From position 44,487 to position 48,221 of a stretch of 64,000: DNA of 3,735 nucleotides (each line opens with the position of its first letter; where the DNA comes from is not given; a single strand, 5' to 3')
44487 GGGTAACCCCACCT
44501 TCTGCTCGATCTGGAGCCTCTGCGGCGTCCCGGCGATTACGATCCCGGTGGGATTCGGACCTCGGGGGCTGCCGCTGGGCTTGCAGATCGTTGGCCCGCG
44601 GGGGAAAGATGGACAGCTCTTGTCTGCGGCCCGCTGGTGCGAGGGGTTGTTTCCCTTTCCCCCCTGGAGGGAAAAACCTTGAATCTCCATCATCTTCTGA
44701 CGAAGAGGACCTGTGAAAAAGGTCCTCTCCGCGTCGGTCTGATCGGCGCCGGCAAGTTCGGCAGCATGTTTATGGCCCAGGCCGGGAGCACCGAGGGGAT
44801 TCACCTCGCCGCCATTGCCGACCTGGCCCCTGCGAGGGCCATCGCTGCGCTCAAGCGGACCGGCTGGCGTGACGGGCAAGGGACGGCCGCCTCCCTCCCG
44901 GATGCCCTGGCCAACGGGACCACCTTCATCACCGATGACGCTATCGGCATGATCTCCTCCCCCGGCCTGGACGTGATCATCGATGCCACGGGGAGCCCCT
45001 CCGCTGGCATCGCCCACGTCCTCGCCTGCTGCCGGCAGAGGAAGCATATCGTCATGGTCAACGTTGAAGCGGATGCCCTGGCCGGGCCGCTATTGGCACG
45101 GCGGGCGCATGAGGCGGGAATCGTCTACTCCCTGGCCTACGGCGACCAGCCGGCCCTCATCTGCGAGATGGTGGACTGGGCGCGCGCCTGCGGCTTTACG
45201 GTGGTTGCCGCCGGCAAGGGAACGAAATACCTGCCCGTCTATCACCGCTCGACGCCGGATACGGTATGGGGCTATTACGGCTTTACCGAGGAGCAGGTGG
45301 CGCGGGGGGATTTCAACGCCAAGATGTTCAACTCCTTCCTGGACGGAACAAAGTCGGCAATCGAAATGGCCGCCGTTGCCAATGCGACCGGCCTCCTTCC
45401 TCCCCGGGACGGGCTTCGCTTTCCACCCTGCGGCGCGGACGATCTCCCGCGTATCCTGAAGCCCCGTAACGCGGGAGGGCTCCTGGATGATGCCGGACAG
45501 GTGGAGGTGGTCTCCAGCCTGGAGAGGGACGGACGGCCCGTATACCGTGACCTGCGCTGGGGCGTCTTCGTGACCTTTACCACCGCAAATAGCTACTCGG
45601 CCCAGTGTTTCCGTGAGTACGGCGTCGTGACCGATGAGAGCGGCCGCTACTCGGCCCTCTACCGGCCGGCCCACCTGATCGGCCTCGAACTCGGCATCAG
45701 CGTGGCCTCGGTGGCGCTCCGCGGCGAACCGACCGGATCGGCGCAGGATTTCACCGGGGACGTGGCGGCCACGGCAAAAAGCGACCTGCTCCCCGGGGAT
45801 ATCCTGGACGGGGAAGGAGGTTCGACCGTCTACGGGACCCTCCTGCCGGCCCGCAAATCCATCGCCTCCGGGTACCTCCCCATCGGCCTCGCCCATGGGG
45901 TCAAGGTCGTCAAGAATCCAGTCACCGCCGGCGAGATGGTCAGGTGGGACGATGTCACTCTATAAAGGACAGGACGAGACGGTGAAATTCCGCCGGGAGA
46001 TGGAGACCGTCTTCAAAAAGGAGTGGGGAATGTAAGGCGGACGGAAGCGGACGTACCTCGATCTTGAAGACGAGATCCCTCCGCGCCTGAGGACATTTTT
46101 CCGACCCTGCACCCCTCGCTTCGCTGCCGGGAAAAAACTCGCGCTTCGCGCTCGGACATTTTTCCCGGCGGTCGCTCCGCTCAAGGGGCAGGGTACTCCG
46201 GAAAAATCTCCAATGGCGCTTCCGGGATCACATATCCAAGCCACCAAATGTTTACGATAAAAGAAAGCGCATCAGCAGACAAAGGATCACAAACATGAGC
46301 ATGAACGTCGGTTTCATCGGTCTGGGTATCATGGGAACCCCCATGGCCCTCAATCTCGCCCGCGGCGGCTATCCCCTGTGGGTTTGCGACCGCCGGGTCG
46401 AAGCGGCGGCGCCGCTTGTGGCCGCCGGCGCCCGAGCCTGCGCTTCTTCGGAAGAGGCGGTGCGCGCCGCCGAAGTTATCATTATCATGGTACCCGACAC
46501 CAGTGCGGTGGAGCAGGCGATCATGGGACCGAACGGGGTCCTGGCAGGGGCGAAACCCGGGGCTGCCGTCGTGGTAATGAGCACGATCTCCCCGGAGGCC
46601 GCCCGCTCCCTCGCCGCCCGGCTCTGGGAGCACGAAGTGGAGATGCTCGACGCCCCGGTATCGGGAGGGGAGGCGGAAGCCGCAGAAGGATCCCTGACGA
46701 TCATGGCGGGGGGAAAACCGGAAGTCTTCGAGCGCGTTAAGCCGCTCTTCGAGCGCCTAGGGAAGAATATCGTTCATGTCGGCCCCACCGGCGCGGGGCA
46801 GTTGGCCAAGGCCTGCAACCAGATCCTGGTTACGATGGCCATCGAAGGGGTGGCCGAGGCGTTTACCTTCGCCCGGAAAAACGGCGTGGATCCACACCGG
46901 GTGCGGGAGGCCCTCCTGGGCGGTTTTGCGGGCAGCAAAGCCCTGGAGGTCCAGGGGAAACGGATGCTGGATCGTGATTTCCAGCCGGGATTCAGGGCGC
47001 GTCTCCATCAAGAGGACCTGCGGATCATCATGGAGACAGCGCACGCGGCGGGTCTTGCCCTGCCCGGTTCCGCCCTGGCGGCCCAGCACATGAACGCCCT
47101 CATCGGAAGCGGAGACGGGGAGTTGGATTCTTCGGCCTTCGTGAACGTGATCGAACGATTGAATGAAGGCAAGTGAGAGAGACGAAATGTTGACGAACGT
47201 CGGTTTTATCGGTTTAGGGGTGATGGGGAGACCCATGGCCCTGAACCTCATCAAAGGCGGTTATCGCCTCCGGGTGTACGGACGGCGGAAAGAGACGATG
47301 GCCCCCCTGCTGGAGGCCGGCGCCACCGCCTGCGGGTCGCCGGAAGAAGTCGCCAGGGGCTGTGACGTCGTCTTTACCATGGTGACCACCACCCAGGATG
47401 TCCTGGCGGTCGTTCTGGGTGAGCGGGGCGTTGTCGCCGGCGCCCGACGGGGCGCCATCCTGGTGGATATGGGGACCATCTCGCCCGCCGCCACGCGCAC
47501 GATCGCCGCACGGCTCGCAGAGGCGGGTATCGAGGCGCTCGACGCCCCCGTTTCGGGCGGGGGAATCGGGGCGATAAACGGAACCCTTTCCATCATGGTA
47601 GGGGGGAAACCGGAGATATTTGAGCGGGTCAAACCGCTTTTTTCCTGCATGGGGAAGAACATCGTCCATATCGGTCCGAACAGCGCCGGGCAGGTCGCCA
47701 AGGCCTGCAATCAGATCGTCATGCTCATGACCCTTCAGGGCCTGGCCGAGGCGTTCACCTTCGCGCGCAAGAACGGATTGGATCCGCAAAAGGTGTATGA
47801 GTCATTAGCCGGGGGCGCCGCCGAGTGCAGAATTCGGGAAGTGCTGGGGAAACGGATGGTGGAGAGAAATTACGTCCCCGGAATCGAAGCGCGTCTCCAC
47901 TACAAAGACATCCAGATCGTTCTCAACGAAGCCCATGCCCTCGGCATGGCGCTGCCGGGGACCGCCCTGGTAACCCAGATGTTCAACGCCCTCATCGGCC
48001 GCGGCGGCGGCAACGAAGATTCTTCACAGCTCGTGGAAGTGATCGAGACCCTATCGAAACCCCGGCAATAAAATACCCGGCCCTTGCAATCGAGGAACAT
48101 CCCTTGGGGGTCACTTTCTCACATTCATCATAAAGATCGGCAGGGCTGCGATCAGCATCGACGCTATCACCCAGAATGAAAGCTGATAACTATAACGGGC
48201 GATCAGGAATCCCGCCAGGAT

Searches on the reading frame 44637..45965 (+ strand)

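Call 5: search_protein_families(library=pfam, proteins=[window:44637-45965:+])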
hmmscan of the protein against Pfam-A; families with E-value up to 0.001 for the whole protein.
window:44637-45965:+ (442 aa): 2 families
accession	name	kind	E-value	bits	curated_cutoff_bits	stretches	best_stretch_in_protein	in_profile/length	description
PF21135.2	DRL_cat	-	1.9e-59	200.8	27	1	169-352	1-164/164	Oxidoreductase DRL, catalytic domain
PF08666.17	SAF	-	1.1e-05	26.3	21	1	377-440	3-62/63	SAF domain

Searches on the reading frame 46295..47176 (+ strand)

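Call 4: search_protein_families(library=pfam, proteins=[window:46295-47176:+])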
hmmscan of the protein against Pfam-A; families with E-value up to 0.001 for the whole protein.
window:46295-47176:+ (293 aa): 6 families
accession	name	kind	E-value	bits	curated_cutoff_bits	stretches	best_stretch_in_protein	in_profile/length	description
PF03446.21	NAD_binding_2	-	1.1e-53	182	21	1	4-163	1-161/161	NAD binding domain of 6-phosphogluconate dehydrogenase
PF14833.11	NAD_binding_11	-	5e-33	114.4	30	1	166-285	1-121/122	NAD-binding of NADP-dependent 3-hydroxyisobutyrate dehydrogenase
PF03807.23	F420_oxidored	-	8.4e-10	39.6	21.6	1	5-68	2-69/94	NADP oxidoreductase coenzyme F420-dependent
PF02826.25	2-Hacid_dh_C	-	6e-05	22.9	25.1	1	3-93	37-124/178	D-isomer specific 2-hydroxyacid dehydrogenase, NAD binding domain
PF07991.19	KARI_N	-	8e-05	22.7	20.6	1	4-70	6-72/165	Acetohydroxy acid isomeroreductase, NADPH-binding domain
PF02737.24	3HCDH_N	-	0.00048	20.5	22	0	4-52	1-49/180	3-hydroxyacyl-CoA dehydrogenase, NAD binding domain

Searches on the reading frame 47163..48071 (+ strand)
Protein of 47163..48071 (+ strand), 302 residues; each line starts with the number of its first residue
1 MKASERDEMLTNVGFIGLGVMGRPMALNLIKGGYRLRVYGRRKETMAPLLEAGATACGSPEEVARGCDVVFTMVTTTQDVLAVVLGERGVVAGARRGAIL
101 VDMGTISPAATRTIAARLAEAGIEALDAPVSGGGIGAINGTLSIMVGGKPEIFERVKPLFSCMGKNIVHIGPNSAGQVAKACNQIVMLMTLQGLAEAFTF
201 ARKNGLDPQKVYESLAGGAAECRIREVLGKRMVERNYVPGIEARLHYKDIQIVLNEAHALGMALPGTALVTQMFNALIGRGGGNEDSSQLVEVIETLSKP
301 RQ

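Call 4: search_protein_families(library=pfam, proteins=[window:47163-48071:+])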
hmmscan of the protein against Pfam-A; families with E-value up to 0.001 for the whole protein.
window:47163-48071:+ (302 aa): 6 families
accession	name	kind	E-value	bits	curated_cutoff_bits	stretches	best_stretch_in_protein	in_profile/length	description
PF03446.21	NAD_binding_2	-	6.3e-56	189.3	21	1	12-171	1-161/161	NAD binding domain of 6-phosphogluconate dehydrogenase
PF14833.11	NAD_binding_11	-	5.9e-32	110.9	30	1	175-293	2-121/122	NAD-binding of NADP-dependent 3-hydroxyisobutyrate dehydrogenase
PF03807.23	F420_oxidored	-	2.8e-08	34.7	21.6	1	13-102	2-90/94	NADP oxidoreductase coenzyme F420-dependent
PF02826.25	2-Hacid_dh_C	-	5.8e-05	23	25.1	1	12-104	38-127/178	D-isomer specific 2-hydroxyacid dehydrogenase, NAD binding domain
PF02423.21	OCD_Mu_crystall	-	6.6e-05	22.5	24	1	13-94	132-219/314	Ornithine cyclodeaminase/mu-crystallin family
PF21761.2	RedAm-like_C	-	0.00073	20.3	27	0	186-295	15-126/127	NADPH-dependent reductive aminase-like, C-terminal domain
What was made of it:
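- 47163..48071 (+): Intact dehydrogenase gene dh2 (beta-hydroxyacid dehydrogenase family; second of a dh1/dh2 tandem pair). It is the source-type of the dh' fragment. Pfam NAD_binding_2 and NAD_binding_11 (call 4).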

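Call 25: find_homologous_proteins(query=window:47163-48071:+)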
Query window:47163-48071:+ (302 aa): 7975 proteins with E <= 0.001 among 8000 candidates; the best 120 are listed.
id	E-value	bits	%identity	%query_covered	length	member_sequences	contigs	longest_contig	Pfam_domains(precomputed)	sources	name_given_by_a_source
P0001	6.1e-196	667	84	96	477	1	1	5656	PF03446.22,PF21761.3,PF03807.24,PF14833.12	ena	-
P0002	1.3e-193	660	82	97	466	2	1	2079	PF03446.22,PF02826.26,PF21761.3,PF03807.24,PF14833.12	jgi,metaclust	metaclust:\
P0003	9.2e-184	627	82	96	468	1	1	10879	PF03446.22,PF02826.26,PF21761.3,PF03807.24,PF14833.12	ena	-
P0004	2.4e-174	597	93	98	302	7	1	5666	PF03446.22,PF03807.24,PF14833.12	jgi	-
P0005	5.3e-166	569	89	97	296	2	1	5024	PF03446.22,PF02826.26,PF03807.24,PF14833.12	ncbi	-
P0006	1.1e-165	568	88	98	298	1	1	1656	PF03446.22,PF03807.24,PF14833.12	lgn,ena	-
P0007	8.0e-165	565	88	97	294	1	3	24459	PF03446.22,PF03807.24,PF14833.12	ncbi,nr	ncbi:MAG: NAD(P)-dependent oxidoreductase [Proteobacteria bacterium]|nr:NAD(P)-dependent oxidoreduct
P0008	1.2e-164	565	90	96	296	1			PF02423.22,PF03446.22,PF03807.24,PF14833.12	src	-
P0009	2.5e-164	564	89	97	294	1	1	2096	PF03446.22,PF03807.24,PF14833.12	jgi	jgi:2-hydroxy-3-oxopropionate reductase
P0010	5.2e-164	563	94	92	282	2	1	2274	PF03446.22,PF14833.12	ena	-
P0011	2.0e-163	561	87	97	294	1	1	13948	PF03446.22,PF02826.26,PF03807.24,PF14833.12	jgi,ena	-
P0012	3.6e-163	560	89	96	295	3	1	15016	PF03446.22,PF03807.24,PF14833.12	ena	-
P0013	9.0e-163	559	88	96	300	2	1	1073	PF03446.22,PF03807.24,PF14833.12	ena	-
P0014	1.6e-162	558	88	97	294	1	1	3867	PF03446.22,PF03807.24,PF14833.12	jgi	jgi:2-hydroxy-3-oxopropionate reductase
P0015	2.4e-162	557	88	97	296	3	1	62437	PF03446.22,PF02826.26,PF21761.3,PF03807.24,PF14833.12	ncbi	-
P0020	4.6e-160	550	87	96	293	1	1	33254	PF03446.22,PF03807.24,PF14833.12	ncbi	-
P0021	1.3e-159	548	87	96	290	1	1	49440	PF03446.22,PF03807.24,PF14833.12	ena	-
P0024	5.5e-159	546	86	96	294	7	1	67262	PF03446.22,PF03807.24,PF14833.12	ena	-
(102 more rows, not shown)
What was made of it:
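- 47163..48071 (+): Homologs at 80-94% aa are named 2-hydroxy-3-oxopropionate reductase by JGI (call 25).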

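Call 27: find_encoding_contigs(protein=P0004, flank=10000, max_places=4)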
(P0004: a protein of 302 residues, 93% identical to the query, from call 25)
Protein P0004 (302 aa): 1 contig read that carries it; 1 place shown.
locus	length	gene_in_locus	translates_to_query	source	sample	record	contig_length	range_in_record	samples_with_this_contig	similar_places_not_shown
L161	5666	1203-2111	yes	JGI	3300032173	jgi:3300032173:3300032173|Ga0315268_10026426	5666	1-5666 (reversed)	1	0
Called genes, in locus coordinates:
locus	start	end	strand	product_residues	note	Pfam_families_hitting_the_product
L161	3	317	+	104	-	?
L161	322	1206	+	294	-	PF03446:NAD_binding_2, PF03807:F420_oxidored (faint), PF14833:NAD_binding_11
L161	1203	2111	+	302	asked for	PF03446:NAD_binding_2, PF03807:F420_oxidored, PF14833:NAD_binding_11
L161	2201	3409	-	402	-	PF01676:Metalloenzyme, PF10143:PhosphMutase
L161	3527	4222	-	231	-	PF00392:GntR, PF07729:FCD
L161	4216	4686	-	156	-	-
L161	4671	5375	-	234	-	PF13191:AAA_16, PF13401:AAA_22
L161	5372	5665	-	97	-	?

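Call 28: find_encoding_contigs(protein=P0015, flank=10000, max_places=4)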
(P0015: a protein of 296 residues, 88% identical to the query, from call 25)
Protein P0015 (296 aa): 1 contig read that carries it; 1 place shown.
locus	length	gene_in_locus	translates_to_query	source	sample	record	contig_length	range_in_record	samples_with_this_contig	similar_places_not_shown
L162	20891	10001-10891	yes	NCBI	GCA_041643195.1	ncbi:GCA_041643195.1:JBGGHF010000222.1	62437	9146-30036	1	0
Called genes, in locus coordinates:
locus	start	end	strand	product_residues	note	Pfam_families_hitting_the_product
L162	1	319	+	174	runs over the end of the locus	PF04290:DctQ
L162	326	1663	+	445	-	PF06808:DctM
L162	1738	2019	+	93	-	-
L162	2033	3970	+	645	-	PF02730:AFOR_N, PF01314:AFOR_C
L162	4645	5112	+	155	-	PF00903:Glyoxalase, PF13468:Glyoxalase_3 (faint), PF13669:Glyoxalase_4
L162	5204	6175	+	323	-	PF00389:2-Hacid_dh, PF02826:2-Hacid_dh_C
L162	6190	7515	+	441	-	PF01425:Amidase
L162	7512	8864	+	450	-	PF21135:DRL_cat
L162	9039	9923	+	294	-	PF03446:NAD_binding_2, PF03807:F420_oxidored, PF14833:NAD_binding_11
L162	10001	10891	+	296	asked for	PF02826:2-Hacid_dh_C (faint), PF03446:NAD_binding_2, PF03807:F420_oxidored, PF14833:NAD_binding_11, PF21761:RedAm-like_C (weak)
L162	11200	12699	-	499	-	PF01970:TctA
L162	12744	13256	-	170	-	PF07331:TctB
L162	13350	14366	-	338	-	PF03401:TctC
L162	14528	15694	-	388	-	PF00266:Aminotran_5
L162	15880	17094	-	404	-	PF00890:FAD_binding_2 (faint), PF03486:HI0933_like (faint), PF07992:Pyr_redox_2, PF00070:Pyr_redox, PF01266:DAO (weak), PF13450:NAD_binding_8 (weak), PF18267:Rubredoxin_C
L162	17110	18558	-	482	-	PF03063:Prismane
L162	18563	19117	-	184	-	PF12797:Fer4_2 (faint), PF12837:Fer4_6 (faint), PF14697:Fer4_21 (faint), PF13247:Fer4_11, PF13237:Fer4_10 (weak), PF12838:Fer4_7, PF13187:Fer4_9 (weak), PF00037:Fer4 (weak), +1 more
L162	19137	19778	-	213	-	-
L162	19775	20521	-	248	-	PF00037:Fer4 (weak), PF12797:Fer4_2 (faint), PF12837:Fer4_6 (weak), PF12838:Fer4_7 (weak), PF14697:Fer4_21 (faint)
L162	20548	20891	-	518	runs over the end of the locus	PF01039:Carboxyl_trans, PF03255:ACCA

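Call 30: find_encoding_contigs(protein=P0012, flank=10000, max_places=3)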
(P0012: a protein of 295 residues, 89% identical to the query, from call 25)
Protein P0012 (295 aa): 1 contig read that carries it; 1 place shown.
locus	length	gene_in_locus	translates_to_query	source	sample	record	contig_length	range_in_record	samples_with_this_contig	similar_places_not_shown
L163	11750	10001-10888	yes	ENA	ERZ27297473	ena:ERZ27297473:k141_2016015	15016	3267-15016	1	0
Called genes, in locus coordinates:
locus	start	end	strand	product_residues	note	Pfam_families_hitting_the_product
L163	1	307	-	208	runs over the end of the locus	PF04290:DctQ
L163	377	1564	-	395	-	PF03480:DctP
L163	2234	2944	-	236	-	PF00072:Response_reg, PF04397:LytTR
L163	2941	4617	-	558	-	PF07694:5TM-5TMR_LYT, PF15714:SpoVT_C (faint), PF06580:His_kinase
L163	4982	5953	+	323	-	PF00389:2-Hacid_dh, PF02826:2-Hacid_dh_C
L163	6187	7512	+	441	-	PF01425:Amidase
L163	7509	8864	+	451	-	PF21135:DRL_cat, PF08666:SAF (weak)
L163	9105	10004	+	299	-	PF03446:NAD_binding_2, PF03807:F420_oxidored, PF14833:NAD_binding_11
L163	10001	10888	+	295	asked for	PF03446:NAD_binding_2, PF03807:F420_oxidored, PF14833:NAD_binding_11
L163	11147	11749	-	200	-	?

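Call 31: find_encoding_contigs(protein=P0007, flank=10000, max_places=3)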
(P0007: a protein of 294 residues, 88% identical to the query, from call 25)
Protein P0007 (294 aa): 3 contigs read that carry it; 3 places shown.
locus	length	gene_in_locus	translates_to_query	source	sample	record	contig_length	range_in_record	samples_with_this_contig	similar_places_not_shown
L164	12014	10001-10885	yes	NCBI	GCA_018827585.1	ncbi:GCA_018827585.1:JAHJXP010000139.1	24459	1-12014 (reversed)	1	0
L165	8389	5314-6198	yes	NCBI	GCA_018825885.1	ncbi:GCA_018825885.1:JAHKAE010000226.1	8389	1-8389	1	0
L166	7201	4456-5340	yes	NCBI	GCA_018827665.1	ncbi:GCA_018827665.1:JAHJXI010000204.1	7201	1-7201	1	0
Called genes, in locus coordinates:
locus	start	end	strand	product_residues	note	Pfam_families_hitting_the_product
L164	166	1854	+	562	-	PF00005:ABC_tran, PF02463:SMC_N (faint), PF13476:AAA_23 (faint), PF13238:AAA_18 (faint), PF13304:AAA_21 (faint), PF12848:ABC_tran_Xtn, PF00005:ABC_tran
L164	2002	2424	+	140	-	PF01741:MscL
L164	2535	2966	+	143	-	-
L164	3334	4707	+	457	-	PF01548:DEDD_Tnp_IS110, PF02371:Transposase_20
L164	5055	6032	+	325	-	PF00389:2-Hacid_dh, PF02826:2-Hacid_dh_C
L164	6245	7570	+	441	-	PF01425:Amidase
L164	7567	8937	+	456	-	PF21135:DRL_cat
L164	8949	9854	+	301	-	PF03446:NAD_binding_2, PF03807:F420_oxidored (weak), PF14833:NAD_binding_11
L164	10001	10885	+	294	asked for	PF03446:NAD_binding_2, PF03807:F420_oxidored, PF14833:NAD_binding_11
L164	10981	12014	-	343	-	PF01970:TctA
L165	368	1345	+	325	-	PF00389:2-Hacid_dh, PF02826:2-Hacid_dh_C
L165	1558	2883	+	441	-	PF01425:Amidase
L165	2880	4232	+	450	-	PF21135:DRL_cat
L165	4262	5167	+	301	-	PF03446:NAD_binding_2, PF03807:F420_oxidored (weak), PF14833:NAD_binding_11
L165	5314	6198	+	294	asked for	PF03446:NAD_binding_2, PF03807:F420_oxidored, PF14833:NAD_binding_11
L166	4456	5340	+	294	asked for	PF03446:NAD_binding_2, PF03807:F420_oxidored, PF14833:NAD_binding_11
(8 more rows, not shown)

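Call 32: find_encoding_contigs(protein=P0021, flank=10000, max_places=3)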
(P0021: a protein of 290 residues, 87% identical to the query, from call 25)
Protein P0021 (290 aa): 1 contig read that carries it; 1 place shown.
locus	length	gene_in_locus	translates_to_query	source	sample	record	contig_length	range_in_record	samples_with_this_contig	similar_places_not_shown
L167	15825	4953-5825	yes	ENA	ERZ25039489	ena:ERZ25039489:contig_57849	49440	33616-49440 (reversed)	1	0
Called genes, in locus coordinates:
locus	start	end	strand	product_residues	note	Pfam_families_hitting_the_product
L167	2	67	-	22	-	?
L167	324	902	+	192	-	PF00389:2-Hacid_dh, PF02826:2-Hacid_dh_C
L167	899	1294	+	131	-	PF02826:2-Hacid_dh_C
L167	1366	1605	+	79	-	-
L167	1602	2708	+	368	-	PF01425:Amidase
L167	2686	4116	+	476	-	PF21135:DRL_cat, PF08666:SAF (weak)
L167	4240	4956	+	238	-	PF03446:NAD_binding_2, PF14833:NAD_binding_11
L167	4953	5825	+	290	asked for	PF03446:NAD_binding_2, PF03807:F420_oxidored, PF14833:NAD_binding_11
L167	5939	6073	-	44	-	-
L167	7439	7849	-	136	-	PF00440:TetR_N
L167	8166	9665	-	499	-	PF01970:TctA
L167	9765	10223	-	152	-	PF07331:TctB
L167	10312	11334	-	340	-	PF03401:TctC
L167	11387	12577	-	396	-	PF00266:Aminotran_5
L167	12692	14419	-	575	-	PF03063:Prismane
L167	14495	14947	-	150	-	PF12797:Fer4_2 (faint), PF12837:Fer4_6 (faint), PF13237:Fer4_10 (faint), PF13484:Fer4_16 (faint), PF13247:Fer4_11, PF12838:Fer4_7 (weak), PF00037:Fer4 (weak), PF13187:Fer4_9 (weak), +1 more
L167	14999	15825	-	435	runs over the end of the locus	PF03486:HI0933_like (faint), PF07992:Pyr_redox_2, PF01266:DAO (faint), PF13738:Pyr_redox_3, PF00070:Pyr_redox, PF18267:Rubredoxin_C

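Call 49: find_encoding_contigs(protein=P0020, flank=10000, max_places=2)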
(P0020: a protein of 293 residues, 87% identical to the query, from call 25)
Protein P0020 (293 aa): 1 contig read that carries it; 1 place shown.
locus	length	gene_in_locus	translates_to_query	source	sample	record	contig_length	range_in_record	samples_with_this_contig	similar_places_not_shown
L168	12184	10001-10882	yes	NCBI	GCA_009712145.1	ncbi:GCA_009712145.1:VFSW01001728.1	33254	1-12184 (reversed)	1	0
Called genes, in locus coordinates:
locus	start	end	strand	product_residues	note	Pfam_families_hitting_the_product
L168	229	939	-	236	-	PF00072:Response_reg, PF04397:LytTR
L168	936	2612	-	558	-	PF07694:5TM-5TMR_LYT, PF01590:GAF (weak), PF06580:His_kinase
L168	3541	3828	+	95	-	PF14076:DUF4258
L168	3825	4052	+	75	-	PF15731:MqsA_antitoxin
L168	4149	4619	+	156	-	PF08282:Hydrolase_3 (weak)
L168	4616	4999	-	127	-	PF11969:DcpS_C, PF01230:HIT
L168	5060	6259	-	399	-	PF00999:Na_H_Exchanger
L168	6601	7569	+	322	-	PF00389:2-Hacid_dh, PF02826:2-Hacid_dh_C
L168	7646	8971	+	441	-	PF01425:Amidase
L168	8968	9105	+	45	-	-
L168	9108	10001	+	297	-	PF03446:NAD_binding_2, PF03807:F420_oxidored (weak), PF14833:NAD_binding_11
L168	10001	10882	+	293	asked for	PF03446:NAD_binding_2, PF03807:F420_oxidored, PF14833:NAD_binding_11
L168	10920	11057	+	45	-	-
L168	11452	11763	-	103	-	-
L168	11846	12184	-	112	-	?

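Call 50: find_encoding_contigs(protein=P0011, flank=10000, max_places=2)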
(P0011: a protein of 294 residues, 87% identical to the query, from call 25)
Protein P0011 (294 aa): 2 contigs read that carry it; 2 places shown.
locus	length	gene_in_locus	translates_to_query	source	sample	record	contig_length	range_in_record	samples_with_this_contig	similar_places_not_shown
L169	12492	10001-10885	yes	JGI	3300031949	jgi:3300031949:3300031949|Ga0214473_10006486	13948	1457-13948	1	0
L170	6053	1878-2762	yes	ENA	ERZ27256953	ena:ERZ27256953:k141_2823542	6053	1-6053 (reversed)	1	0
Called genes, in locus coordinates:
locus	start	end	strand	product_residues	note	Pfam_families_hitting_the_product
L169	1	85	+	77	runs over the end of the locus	-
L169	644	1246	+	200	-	PF00440:TetR_N, PF08359:TetR_C_4 (weak)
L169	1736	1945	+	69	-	-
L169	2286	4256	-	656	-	PF06808:DctM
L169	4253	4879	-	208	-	PF04290:DctQ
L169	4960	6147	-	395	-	PF03480:DctP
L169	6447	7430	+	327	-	PF00389:2-Hacid_dh, PF02826:2-Hacid_dh_C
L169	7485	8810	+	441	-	PF01425:Amidase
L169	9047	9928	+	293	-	PF03446:NAD_binding_2, PF03807:F420_oxidored (weak), PF14833:NAD_binding_11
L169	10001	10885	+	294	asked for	PF02826:2-Hacid_dh_C (weak), PF03446:NAD_binding_2, PF03807:F420_oxidored, PF14833:NAD_binding_11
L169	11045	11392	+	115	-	-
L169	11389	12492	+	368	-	?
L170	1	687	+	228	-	?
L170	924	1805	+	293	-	PF03446:NAD_binding_2, PF03807:F420_oxidored (weak), PF14833:NAD_binding_11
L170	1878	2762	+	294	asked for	PF02826:2-Hacid_dh_C (weak), PF03446:NAD_binding_2, PF03807:F420_oxidored, PF14833:NAD_binding_11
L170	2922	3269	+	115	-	-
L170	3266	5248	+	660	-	PF13520:AA_permease_2, PF00324:AA_permease (weak)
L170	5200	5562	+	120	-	PF14833:NAD_binding_11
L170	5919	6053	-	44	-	?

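Call 51: find_encoding_contigs(protein=P0024, flank=10000, max_places=2)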
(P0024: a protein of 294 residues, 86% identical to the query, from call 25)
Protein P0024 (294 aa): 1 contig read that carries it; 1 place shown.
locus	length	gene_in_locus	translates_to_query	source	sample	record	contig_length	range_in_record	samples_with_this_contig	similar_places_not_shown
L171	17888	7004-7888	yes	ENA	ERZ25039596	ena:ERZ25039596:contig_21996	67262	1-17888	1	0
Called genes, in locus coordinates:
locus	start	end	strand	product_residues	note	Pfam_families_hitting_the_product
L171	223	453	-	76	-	PF04397:LytTR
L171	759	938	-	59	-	-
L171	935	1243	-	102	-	-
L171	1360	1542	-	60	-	PF06580:His_kinase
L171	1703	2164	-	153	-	PF07694:5TM-5TMR_LYT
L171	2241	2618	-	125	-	PF07694:5TM-5TMR_LYT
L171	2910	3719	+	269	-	PF00389:2-Hacid_dh, PF02826:2-Hacid_dh_C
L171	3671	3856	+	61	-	-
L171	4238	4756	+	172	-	PF01425:Amidase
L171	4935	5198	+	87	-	-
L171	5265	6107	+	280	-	PF21135:DRL_cat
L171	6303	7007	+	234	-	PF03446:NAD_binding_2, PF14833:NAD_binding_11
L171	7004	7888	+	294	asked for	PF03446:NAD_binding_2, PF03807:F420_oxidored, PF14833:NAD_binding_11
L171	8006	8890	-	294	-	PF01547:SBP_bac_1, PF13531:SBP_bac_11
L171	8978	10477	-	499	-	PF01970:TctA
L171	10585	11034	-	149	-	PF07331:TctB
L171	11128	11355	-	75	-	-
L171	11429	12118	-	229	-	PF03401:TctC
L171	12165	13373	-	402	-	PF00266:Aminotran_5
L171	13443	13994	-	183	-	PF03063:Prismane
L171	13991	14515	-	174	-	PF03063:Prismane (weak)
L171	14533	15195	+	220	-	-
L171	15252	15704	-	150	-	PF12797:Fer4_2 (faint), PF12837:Fer4_6 (faint), PF13237:Fer4_10 (faint), PF13484:Fer4_16 (faint), PF13247:Fer4_11, PF12838:Fer4_7 (weak), PF00037:Fer4 (weak), PF13187:Fer4_9 (weak), +1 more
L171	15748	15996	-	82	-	-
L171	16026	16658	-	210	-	PF00070:Pyr_redox, PF07992:Pyr_redox_2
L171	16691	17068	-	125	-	-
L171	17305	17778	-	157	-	-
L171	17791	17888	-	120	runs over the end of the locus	-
